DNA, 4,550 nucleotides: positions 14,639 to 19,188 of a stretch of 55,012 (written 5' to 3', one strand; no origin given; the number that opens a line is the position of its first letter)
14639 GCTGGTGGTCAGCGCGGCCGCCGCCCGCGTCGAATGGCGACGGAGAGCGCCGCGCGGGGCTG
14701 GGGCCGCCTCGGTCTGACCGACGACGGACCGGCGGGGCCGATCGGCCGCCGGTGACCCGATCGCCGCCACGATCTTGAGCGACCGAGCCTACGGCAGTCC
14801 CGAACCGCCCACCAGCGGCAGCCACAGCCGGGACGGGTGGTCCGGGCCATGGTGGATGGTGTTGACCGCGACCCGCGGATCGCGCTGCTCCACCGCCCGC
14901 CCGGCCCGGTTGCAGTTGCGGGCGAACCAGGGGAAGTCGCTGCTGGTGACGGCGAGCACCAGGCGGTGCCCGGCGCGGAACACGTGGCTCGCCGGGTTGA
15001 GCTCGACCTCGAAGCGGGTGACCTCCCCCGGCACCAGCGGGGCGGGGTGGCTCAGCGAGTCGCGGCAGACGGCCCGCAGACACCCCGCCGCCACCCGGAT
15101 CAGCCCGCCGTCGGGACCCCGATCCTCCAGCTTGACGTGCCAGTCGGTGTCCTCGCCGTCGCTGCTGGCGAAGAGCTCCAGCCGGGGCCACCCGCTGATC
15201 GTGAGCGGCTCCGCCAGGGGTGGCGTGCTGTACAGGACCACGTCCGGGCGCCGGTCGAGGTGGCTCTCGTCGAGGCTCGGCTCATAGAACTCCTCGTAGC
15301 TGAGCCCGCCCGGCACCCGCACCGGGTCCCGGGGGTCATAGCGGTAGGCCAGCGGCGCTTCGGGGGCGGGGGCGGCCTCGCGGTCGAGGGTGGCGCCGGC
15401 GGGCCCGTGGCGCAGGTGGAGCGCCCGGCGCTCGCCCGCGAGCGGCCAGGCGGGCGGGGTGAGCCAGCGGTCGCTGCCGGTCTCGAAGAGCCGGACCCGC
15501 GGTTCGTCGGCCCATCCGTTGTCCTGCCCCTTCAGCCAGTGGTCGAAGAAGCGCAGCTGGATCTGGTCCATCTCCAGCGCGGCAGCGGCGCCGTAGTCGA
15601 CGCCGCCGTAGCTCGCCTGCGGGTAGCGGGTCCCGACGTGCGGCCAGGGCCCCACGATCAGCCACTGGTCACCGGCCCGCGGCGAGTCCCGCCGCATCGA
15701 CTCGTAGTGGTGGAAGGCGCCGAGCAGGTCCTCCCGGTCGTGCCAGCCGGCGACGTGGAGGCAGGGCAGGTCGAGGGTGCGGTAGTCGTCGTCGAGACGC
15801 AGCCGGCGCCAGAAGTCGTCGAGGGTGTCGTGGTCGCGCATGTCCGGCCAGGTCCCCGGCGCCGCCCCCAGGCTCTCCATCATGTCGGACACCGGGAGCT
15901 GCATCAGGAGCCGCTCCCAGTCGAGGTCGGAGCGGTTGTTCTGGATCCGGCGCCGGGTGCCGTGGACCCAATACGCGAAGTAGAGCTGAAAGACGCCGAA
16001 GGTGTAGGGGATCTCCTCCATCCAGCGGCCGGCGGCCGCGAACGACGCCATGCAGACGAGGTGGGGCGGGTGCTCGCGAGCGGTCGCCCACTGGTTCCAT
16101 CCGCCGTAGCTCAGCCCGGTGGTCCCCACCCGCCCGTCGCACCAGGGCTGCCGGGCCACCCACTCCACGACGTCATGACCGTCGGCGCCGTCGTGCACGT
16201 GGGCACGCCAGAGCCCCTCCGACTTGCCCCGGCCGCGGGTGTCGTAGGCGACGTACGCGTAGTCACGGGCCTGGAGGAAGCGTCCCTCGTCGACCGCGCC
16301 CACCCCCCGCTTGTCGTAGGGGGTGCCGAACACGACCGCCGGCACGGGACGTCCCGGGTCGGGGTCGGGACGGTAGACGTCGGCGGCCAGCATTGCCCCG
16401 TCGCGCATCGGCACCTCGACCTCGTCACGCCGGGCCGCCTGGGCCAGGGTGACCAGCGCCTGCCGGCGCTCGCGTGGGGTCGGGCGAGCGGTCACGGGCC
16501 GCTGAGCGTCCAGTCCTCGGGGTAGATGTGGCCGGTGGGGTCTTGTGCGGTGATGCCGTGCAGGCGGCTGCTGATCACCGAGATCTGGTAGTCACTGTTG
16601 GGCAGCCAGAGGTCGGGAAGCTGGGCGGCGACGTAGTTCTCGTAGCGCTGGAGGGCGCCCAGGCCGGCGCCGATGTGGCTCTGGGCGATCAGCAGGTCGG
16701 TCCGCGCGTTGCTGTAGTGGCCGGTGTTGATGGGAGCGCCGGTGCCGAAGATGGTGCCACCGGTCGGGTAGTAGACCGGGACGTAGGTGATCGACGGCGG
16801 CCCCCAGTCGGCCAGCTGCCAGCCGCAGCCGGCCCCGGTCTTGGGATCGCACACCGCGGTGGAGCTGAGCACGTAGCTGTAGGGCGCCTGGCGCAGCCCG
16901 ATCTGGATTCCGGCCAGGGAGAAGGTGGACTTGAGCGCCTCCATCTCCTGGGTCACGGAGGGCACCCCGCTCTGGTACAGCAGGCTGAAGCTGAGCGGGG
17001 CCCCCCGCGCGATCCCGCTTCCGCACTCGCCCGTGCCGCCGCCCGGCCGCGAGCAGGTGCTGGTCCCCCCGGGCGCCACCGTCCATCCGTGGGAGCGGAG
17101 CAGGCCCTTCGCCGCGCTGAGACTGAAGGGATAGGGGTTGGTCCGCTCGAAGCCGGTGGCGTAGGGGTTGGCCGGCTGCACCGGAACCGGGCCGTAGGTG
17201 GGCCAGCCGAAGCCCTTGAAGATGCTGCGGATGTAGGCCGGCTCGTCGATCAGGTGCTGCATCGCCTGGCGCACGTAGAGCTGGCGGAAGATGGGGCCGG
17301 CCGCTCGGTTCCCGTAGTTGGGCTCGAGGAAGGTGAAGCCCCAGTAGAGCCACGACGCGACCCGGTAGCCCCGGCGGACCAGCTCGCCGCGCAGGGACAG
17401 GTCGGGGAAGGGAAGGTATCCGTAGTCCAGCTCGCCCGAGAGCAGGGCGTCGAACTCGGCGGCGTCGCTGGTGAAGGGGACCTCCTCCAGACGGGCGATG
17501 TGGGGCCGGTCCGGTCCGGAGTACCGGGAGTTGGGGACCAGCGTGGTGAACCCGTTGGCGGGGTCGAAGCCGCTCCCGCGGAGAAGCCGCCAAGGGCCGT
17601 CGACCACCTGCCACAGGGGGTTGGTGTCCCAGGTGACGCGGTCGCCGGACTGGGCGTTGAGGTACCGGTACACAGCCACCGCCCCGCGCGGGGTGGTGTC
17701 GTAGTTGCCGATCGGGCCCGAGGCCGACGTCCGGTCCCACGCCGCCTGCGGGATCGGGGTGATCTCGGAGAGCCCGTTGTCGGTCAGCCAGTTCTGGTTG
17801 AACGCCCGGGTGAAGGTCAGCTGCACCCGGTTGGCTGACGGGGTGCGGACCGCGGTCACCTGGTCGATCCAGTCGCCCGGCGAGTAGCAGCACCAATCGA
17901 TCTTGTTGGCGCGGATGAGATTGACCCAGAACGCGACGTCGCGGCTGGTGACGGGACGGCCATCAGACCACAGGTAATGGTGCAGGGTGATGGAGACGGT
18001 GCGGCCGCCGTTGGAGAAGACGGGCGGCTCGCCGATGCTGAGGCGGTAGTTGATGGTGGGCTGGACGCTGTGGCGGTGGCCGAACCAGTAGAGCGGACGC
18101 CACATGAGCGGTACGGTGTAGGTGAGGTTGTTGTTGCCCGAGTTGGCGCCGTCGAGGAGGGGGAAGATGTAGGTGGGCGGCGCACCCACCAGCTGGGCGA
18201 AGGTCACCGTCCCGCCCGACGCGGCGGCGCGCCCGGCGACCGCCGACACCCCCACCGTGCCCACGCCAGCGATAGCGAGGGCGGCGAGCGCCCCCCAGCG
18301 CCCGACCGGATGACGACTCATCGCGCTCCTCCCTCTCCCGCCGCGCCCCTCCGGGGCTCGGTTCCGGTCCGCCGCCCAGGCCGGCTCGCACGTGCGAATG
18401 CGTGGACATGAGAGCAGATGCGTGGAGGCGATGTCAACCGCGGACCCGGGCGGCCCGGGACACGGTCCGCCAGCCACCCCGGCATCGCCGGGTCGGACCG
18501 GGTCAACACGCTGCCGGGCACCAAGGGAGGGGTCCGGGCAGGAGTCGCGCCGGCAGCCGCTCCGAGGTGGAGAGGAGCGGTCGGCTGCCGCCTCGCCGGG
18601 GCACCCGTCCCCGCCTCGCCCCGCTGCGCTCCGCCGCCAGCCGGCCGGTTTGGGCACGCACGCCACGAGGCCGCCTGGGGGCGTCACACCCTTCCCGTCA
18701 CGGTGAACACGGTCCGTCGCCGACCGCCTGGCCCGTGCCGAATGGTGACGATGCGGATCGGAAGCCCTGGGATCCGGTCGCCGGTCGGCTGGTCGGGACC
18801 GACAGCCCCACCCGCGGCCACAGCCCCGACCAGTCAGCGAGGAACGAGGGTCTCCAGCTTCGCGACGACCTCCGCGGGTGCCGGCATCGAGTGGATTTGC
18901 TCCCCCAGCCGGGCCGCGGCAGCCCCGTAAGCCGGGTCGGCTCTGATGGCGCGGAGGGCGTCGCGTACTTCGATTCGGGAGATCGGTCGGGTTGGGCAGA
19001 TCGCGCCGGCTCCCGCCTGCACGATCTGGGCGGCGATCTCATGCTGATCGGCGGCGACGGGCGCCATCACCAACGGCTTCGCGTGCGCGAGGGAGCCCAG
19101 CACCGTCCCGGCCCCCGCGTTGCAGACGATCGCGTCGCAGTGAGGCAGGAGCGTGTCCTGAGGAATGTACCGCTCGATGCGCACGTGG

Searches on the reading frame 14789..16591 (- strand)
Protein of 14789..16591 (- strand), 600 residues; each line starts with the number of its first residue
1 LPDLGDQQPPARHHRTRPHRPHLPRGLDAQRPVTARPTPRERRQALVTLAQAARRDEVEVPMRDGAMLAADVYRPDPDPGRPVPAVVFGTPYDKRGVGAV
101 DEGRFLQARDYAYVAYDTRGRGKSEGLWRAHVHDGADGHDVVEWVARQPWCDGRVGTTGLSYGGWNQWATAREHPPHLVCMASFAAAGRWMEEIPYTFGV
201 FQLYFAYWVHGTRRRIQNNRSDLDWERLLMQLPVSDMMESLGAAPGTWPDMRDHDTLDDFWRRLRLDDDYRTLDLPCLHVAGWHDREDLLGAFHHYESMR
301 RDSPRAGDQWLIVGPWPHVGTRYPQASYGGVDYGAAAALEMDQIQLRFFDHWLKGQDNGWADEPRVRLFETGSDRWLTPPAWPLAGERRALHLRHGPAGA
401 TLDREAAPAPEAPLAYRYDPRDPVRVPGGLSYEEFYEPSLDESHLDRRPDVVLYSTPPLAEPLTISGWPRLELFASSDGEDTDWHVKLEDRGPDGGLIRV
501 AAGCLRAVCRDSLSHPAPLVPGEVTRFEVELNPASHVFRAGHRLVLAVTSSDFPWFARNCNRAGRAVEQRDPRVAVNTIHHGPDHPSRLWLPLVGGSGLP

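Call 80: search_protein_families(library=pfam, proteins=[window:14789-16591:-], max_evalue=0.0001)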
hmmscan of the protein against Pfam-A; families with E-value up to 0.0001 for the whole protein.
window:14789-16591:- (600 aa): 4 families
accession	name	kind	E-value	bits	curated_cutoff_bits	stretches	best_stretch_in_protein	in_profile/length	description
PF02129.25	Peptidase_S15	-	4.8e-52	177.7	23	1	64-319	1-261/262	X-Pro dipeptidyl-peptidase (S15 family)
PF08530.16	PepX_C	-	9.5e-43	147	22.5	1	358-589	1-216/217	X-Pro dipeptidyl-peptidase C-terminal non-catalytic domain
PF00561.26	Abhydrolase_1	-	3e-05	24.3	25.8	1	106-236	23-152/245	alpha/beta hydrolase fold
PF12146.15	Hydrolase_4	-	3.2e-05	23.8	27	1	105-195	26-118/239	Serine aminopeptidase, S33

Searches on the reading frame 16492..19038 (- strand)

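Call 80: search_protein_families(library=pfam, proteins=[window:16492-19038:-], max_evalue=0.0001)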
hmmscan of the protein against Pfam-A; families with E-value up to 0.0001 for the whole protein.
window:16492-19038:- (848 aa): 1 family
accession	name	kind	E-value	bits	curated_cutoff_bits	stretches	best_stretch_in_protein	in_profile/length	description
PF00496.27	SBP_bac_5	-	1.2e-33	117.2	32.4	1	342-760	13-365/368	Bacterial extracellular solute-binding proteins, family 5 Middle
